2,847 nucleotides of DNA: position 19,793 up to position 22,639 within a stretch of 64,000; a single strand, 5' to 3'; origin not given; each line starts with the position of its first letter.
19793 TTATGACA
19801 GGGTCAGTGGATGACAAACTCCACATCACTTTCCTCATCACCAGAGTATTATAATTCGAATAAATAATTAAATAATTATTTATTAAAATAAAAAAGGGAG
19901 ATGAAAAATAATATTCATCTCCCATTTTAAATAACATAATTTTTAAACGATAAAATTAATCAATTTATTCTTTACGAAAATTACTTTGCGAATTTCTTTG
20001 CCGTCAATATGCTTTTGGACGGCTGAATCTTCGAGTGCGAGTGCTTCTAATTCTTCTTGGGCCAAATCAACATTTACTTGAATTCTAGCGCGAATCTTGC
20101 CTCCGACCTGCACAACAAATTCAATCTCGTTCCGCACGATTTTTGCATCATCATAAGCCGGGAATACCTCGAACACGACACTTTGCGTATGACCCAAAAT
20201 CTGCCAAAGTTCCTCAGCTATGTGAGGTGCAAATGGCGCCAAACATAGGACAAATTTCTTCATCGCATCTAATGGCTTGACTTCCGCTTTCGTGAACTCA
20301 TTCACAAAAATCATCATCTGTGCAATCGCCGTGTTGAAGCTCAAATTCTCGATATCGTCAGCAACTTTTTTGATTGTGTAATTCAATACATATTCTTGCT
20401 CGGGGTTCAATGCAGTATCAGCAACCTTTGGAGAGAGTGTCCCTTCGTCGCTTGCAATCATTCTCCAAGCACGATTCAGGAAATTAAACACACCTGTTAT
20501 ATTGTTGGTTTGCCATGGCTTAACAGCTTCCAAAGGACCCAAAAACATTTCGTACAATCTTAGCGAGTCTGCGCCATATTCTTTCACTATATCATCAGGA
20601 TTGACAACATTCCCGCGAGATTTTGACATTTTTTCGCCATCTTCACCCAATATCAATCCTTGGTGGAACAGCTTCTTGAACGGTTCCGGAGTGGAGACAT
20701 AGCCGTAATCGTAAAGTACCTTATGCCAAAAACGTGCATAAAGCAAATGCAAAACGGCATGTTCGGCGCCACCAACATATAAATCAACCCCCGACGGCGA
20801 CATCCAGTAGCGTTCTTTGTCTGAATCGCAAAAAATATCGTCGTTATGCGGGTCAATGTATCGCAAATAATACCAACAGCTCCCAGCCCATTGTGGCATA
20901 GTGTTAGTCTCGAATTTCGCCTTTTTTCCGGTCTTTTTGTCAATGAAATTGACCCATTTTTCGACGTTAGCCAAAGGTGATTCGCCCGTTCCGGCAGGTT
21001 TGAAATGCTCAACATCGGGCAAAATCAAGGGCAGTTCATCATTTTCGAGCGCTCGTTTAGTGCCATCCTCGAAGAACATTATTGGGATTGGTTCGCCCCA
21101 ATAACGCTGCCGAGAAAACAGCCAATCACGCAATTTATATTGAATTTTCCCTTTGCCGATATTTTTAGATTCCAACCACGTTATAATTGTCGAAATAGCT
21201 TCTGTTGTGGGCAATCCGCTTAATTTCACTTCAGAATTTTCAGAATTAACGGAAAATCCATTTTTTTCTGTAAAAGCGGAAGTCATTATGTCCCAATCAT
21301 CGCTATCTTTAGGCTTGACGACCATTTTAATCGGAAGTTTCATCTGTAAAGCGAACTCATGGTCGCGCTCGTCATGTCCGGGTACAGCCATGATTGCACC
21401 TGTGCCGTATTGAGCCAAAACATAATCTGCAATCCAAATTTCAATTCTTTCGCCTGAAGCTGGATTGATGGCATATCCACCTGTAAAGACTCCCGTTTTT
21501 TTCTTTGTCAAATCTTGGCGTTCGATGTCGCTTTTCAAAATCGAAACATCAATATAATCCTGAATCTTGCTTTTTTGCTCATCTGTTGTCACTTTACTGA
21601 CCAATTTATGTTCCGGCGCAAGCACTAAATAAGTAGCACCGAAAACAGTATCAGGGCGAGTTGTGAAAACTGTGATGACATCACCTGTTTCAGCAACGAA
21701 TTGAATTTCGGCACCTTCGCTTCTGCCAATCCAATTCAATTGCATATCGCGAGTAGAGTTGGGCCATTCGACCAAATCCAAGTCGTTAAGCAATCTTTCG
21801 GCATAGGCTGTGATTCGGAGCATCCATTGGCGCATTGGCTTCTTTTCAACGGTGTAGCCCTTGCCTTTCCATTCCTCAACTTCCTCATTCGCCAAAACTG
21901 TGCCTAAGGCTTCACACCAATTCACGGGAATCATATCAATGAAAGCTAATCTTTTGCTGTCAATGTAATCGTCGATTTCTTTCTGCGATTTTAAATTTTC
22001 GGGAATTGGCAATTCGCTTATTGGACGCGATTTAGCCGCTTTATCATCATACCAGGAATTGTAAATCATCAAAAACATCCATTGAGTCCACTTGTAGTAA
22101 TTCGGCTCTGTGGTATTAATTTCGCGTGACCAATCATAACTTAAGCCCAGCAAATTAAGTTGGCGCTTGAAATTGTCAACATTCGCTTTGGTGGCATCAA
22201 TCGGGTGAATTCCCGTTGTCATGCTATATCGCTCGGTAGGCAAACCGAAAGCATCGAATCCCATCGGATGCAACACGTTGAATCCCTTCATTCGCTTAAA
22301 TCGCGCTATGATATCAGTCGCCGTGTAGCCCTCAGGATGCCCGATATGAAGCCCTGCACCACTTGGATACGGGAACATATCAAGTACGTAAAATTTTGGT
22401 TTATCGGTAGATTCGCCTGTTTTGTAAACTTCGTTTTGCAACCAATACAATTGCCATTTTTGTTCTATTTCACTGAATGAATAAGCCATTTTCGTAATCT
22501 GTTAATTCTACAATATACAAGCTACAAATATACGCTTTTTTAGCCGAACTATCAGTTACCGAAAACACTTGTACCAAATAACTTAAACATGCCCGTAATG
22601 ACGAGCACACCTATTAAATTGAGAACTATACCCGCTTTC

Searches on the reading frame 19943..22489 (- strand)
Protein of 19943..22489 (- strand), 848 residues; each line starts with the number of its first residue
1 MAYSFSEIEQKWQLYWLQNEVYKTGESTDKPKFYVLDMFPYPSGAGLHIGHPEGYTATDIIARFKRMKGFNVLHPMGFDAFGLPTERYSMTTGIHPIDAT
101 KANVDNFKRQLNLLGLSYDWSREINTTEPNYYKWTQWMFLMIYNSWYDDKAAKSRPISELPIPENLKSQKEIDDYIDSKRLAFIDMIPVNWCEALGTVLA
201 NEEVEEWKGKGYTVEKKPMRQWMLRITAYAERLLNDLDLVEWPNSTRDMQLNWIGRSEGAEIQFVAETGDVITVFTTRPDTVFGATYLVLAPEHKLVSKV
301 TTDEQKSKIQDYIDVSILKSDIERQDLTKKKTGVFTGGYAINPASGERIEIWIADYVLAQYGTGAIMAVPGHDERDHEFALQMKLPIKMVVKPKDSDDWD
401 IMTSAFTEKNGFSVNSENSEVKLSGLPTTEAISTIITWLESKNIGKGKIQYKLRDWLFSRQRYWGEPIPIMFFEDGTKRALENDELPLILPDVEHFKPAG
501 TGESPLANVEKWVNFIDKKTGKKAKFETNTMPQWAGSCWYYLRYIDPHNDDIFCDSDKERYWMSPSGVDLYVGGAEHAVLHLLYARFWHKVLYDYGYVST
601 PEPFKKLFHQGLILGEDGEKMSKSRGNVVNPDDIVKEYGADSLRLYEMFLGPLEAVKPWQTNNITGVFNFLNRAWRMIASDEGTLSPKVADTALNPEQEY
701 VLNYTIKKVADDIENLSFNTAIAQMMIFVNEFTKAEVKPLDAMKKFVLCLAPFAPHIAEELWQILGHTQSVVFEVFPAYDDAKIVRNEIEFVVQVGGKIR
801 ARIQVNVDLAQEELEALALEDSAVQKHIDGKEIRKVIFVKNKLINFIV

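Call 28: search_protein_families(library=pfam, proteins=[window:19943-22489:-], max_evalue=0.00001)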
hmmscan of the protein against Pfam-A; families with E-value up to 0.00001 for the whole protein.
window:19943-22489:- (848 aa): 4 families
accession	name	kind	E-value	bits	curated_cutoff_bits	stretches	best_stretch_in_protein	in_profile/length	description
PF13603.12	tRNA-synt_1_2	-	3.5e-63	212.9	25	1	252-440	2-185/185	Leucyl-tRNA synthetase, editing domain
PF00133.28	tRNA-synt_1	-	2.6e-40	138.9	22.7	2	452-646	227-401/414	tRNA synthetases class I (I, L, M and V)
PF09334.17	tRNA-synt_1g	-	7.8e-21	74.7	20.1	1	38-145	6-110/391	tRNA synthetases class I (M)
PF08264.19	Anticodon_1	-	5.7e-20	72.1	25.1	1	702-810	8-143/148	Anticodon-binding domain of tRNA ligase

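Call 29: find_homologous_proteins(query=window:19943-22489:-, max_evalue=1e-50)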
Query window:19943-22489:- (848 aa): 8000 proteins with E <= 1e-50 among 8000 candidates; the best 120 are listed.
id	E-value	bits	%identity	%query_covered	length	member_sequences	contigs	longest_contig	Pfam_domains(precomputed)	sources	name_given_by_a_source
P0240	0.0e+0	1945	98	100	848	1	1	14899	PF09334.18,PF01406.26,PF08264.20,PF13603.13,PF00133.29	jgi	jgi:leucyl-tRNA synthetase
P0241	0.0e+0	1940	97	100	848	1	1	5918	PF09334.18,PF01406.26,PF08264.20,PF13603.13,PF00133.29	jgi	jgi:leucyl-tRNA synthetase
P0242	0.0e+0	1934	97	100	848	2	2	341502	PF09334.18,PF01406.26,PF08264.20,PF13603.13,PF00133.29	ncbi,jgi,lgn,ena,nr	ncbi:MAG: leucine--tRNA ligase [Ignavibacteriae bacterium HGW-Ignavibacteriae-1]|jgi:leucyl-tRNA syn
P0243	0.0e+0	1912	96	100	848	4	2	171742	PF09334.18,PF01406.26,PF08264.20,PF13603.13,PF00133.29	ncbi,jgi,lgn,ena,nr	ncbi:MAG: leucine--tRNA ligase [Desulfobulbaceae bacterium]|nr:leucine--tRNA ligase [Desulfobulbacea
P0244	0.0e+0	1679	82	100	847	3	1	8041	PF09334.18,PF01406.26,PF08264.20,PF13603.13,PF00133.29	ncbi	-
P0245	0.0e+0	1520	74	100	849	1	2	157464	PF09334.18,PF08264.20,PF13603.13,PF00133.29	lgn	-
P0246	0.0e+0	1518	78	73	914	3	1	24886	PF09334.18,PF08264.20,PF13603.13,PF00133.29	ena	-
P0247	0.0e+0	1502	73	100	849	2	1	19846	PF09334.18,PF01406.26,PF08264.20,PF13603.13,PF00133.29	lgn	-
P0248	0.0e+0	1501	73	100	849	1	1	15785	PF09334.18,PF01406.26,PF08264.20,PF13603.13,PF00133.29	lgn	-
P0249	0.0e+0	1501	74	100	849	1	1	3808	PF09334.18,PF01406.26,PF08264.20,PF13603.13,PF00133.29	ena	-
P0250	0.0e+0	1499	73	100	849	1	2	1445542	PF09334.18,PF08264.20,PF13603.13,PF00133.29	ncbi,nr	ncbi:MAG: leucine--tRNA ligase [Candidatus Kapabacteria bacterium]|nr:leucine--tRNA ligase [Ignaviba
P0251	0.0e+0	1498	74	100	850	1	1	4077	PF09334.18,PF01406.26,PF08264.20,PF13603.13,PF00133.29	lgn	-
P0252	0.0e+0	1492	73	100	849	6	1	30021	PF09334.18,PF01406.26,PF08264.20,PF13603.13,PF00133.29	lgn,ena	-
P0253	0.0e+0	1486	72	100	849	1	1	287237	PF09334.18,PF01406.26,PF08264.20,PF13603.13,PF00133.29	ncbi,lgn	-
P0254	0.0e+0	1486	72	100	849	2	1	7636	PF09334.18,PF01406.26,PF08264.20,PF13603.13,PF00133.29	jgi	jgi:leucyl-tRNA synthetase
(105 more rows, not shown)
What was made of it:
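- Host LeuRS is 97% identical to HGW-Ignavibacteriae-1 and 70-74% to Kapabacteria (call 29).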
